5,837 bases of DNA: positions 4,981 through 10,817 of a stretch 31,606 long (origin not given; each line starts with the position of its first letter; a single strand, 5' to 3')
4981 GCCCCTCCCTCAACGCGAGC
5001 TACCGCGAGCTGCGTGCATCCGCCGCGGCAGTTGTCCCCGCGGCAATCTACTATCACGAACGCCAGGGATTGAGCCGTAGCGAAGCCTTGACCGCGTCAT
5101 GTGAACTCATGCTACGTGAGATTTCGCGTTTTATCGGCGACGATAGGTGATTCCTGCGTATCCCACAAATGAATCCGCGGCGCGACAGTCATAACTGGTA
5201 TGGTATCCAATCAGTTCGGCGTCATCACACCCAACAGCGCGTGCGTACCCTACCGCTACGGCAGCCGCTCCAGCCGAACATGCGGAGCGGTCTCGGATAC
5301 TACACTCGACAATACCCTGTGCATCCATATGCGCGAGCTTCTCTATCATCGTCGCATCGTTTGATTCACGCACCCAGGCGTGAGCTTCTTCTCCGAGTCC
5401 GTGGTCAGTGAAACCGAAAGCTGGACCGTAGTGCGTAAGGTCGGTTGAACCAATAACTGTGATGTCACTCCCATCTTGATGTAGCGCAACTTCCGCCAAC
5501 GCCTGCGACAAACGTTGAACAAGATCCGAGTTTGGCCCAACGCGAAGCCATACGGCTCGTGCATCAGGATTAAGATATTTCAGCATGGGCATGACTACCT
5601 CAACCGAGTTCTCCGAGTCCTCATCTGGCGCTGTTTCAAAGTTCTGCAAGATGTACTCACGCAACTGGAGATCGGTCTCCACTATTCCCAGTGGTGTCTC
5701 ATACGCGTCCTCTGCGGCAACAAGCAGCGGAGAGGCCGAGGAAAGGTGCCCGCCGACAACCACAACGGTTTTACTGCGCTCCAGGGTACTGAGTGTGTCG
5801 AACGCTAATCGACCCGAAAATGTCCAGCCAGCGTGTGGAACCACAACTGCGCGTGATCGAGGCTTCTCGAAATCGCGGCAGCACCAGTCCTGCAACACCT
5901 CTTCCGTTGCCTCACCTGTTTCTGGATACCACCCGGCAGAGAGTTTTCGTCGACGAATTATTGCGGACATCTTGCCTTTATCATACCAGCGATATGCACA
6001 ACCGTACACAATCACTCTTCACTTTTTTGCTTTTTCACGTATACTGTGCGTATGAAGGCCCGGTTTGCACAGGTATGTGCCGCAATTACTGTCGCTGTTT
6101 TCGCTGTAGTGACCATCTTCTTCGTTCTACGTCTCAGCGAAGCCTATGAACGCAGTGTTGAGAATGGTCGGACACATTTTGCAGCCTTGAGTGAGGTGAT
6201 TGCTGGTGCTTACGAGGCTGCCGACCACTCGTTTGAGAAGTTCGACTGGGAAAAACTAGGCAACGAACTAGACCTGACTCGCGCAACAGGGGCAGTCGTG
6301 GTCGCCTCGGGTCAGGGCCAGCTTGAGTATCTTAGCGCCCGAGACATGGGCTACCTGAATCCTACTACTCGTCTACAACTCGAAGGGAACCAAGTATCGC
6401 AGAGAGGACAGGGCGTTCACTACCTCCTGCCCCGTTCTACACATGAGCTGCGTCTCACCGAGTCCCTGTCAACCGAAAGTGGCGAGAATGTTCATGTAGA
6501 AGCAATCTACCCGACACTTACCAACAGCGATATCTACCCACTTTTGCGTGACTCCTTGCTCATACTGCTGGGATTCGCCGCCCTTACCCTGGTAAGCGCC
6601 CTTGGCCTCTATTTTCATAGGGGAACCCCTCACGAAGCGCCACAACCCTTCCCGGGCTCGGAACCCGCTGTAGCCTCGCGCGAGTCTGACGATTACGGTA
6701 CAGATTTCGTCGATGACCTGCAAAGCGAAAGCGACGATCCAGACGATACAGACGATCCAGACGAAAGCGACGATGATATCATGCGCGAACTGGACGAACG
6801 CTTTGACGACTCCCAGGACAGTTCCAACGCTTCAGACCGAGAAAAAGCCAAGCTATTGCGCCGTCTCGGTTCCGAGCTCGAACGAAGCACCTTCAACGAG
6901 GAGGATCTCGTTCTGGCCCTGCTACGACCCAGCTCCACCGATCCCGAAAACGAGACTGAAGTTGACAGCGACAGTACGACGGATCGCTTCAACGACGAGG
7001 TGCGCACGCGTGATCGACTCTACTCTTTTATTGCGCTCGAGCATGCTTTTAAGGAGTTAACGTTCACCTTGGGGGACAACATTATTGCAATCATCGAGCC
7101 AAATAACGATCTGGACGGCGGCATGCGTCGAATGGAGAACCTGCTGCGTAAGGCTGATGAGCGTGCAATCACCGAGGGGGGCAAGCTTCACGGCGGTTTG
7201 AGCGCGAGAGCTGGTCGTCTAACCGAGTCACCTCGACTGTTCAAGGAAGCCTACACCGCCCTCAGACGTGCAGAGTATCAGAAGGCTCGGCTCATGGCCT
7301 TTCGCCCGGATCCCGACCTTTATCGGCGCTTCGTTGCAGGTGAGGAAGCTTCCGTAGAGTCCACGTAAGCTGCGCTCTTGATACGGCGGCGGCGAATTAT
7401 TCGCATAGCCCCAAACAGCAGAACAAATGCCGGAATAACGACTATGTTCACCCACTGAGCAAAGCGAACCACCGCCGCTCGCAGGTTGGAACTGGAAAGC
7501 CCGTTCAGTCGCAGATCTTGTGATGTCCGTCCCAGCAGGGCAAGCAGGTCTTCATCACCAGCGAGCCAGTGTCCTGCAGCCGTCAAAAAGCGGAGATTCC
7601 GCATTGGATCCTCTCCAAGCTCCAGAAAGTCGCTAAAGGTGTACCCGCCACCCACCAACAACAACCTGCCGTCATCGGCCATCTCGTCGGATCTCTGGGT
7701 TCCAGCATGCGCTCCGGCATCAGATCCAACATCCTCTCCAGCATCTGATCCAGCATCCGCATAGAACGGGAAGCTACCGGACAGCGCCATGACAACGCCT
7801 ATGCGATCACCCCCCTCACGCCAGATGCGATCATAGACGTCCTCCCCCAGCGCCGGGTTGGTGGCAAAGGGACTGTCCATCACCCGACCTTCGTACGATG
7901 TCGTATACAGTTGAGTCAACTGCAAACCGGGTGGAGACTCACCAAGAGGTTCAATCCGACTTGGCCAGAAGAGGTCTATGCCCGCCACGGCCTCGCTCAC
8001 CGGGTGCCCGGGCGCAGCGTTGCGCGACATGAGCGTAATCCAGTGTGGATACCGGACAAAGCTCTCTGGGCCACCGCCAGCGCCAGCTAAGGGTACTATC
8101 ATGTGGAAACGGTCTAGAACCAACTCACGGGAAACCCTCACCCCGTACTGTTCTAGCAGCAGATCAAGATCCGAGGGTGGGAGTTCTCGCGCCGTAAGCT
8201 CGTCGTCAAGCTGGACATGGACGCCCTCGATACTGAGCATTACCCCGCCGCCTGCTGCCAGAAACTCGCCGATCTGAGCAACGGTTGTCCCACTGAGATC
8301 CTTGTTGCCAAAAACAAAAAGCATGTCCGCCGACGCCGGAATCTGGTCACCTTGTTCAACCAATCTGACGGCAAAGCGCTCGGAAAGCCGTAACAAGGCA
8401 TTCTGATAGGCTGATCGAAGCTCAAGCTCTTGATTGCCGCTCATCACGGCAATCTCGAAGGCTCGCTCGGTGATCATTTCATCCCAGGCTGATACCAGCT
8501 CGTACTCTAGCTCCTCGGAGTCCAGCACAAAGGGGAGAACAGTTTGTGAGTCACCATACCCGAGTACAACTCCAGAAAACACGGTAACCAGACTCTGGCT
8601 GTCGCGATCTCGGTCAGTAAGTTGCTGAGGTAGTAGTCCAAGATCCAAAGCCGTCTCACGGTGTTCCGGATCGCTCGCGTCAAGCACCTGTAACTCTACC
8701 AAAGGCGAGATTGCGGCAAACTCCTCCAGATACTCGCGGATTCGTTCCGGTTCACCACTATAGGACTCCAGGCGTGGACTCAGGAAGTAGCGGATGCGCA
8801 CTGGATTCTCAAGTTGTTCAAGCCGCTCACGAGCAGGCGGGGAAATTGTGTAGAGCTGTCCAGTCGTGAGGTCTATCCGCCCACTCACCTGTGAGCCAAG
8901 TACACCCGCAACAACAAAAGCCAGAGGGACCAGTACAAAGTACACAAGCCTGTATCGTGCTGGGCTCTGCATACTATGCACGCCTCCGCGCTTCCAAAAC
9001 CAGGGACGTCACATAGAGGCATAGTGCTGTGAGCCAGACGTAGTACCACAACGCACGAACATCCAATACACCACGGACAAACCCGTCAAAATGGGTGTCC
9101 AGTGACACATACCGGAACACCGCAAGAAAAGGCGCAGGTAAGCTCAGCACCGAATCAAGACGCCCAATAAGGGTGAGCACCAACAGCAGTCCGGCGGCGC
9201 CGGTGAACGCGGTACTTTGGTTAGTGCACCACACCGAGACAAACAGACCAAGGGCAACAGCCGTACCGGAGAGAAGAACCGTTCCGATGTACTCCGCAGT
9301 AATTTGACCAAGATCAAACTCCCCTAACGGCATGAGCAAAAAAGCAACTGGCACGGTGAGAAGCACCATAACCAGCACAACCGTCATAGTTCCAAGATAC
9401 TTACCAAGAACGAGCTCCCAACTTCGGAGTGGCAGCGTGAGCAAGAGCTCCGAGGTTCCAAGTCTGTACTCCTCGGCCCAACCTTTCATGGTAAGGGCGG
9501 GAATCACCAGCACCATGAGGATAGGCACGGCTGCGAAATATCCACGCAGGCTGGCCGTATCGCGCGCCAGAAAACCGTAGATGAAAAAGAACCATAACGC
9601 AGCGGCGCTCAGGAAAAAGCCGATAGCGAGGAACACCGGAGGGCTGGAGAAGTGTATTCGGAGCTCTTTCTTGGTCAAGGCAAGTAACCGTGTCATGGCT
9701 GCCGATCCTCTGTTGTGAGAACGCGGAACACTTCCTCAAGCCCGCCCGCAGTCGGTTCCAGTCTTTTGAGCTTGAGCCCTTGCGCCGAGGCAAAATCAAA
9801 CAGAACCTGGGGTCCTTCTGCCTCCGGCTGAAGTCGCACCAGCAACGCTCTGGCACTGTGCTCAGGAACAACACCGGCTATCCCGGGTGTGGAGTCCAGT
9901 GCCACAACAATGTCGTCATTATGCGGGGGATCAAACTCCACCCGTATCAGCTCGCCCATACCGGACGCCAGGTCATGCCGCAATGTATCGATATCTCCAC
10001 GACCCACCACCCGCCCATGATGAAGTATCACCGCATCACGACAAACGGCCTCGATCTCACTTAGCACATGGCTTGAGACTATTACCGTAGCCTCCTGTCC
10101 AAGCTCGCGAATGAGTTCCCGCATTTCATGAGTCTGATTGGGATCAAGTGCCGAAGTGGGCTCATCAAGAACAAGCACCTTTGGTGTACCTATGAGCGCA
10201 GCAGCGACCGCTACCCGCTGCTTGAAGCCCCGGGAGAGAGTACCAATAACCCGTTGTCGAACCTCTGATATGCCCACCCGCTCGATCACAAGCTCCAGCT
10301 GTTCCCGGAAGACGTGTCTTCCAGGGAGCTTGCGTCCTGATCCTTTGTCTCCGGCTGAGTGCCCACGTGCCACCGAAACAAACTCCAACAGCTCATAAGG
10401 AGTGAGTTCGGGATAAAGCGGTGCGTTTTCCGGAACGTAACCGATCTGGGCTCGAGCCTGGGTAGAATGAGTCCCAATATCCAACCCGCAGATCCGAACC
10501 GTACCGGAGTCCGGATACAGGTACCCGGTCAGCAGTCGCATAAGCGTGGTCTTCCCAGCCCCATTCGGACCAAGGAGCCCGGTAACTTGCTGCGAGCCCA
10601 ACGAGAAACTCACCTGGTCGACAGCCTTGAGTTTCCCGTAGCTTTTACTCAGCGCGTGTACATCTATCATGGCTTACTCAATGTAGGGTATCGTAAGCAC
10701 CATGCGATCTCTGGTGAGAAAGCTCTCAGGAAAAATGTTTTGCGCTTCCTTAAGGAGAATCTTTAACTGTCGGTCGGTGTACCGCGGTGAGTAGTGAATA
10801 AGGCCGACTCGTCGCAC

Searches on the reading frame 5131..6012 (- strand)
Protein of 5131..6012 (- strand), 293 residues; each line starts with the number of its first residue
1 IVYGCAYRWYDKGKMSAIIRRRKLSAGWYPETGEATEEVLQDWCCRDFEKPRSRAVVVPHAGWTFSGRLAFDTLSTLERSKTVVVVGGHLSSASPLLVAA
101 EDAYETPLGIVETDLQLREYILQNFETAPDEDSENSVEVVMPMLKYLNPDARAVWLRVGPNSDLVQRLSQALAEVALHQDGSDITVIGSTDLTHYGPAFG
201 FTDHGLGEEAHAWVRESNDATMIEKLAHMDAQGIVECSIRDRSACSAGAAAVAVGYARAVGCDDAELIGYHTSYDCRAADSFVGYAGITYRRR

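Call 67: search_protein_families(library=pfam, proteins=[window:5131-6012:-], max_evalue=0.00001)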
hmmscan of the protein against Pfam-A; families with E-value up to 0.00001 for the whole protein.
window:5131-6012:- (293 aa): 1 family
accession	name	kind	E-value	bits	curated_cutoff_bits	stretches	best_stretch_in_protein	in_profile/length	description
PF01875.22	Memo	-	2.3e-36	125.8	27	1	28-288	8-268/269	Memo-like protein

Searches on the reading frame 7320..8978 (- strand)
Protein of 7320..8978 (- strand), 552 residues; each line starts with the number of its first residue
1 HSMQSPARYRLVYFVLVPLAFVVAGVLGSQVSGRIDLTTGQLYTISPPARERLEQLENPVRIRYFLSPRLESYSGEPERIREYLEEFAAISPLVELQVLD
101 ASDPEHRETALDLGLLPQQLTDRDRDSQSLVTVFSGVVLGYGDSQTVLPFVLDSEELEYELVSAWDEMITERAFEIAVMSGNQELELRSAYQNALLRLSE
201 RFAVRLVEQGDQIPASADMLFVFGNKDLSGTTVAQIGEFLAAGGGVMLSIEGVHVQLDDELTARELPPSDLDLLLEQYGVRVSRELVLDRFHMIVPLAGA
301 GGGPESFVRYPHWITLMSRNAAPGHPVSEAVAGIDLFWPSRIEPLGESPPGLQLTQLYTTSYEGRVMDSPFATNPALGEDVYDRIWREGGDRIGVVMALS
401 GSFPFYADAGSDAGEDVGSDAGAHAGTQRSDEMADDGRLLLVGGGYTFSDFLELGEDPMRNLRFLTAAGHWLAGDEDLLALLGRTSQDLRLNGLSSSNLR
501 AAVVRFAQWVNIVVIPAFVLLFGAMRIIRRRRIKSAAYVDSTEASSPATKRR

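Call 67: search_protein_families(library=pfam, proteins=[window:7320-8978:-], max_evalue=0.00001)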
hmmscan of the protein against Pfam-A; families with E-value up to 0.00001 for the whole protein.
window:7320-8978:- (552 aa): 2 families
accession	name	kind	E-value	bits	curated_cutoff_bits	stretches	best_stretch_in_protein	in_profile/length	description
PF09822.16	ABC_transp_aux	-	8.9e-36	124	34.7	1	176-458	4-273/288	ABC-type uncharacterized transport system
PF23357.1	DUF7088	-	1.3e-15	57.9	27.8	1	41-139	3-104/105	Domain of unknown function (DUF7088)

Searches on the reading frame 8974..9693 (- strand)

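Call 67: search_protein_families(library=pfam, proteins=[window:8974-9693:-], max_evalue=0.00001)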
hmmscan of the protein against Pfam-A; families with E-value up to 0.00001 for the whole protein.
window:8974-9693:- (239 aa): 3 families
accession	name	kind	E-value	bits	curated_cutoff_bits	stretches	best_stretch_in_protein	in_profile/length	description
PF12679.13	ABC2_membrane_2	-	9.7e-13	48.4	27.2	1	58-177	76-199/283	ABC-2 family transporter protein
PF12698.13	ABC2_membrane_3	-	5e-12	46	31.6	1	49-233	161-341/347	ABC-2 family transporter protein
PF13346.12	ABC2_membrane_5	-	1.3e-06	28.6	25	1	32-157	19-141/205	ABC-2 family transporter protein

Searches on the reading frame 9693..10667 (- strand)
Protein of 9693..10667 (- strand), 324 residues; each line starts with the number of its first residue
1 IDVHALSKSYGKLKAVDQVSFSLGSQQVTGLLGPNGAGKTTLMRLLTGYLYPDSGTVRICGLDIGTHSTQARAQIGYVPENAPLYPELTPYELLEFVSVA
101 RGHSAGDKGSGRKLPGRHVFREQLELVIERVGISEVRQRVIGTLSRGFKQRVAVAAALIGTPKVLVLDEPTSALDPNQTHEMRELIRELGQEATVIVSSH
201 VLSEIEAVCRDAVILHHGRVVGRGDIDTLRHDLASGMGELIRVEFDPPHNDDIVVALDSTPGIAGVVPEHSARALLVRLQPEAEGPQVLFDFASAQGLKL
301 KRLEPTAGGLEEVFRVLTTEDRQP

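Call 67: search_protein_families(library=pfam, proteins=[window:9693-10667:-], max_evalue=0.00001)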
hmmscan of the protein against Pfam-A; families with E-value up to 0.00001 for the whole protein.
window:9693-10667:- (324 aa): 3 families
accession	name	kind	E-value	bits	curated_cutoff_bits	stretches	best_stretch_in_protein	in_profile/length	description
PF00005.33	ABC_tran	-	2e-32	113.1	25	1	17-172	2-137/137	ABC transporter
PF13304.12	AAA_21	-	2.5e-14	54.5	27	1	134-200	228-298/304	AAA domain, putative AbiEii toxin, Type IV TA system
PF02463.25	SMC_N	-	2e-07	31.1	40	1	25-202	23-199/220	RecF/RecN/SMC N terminal domain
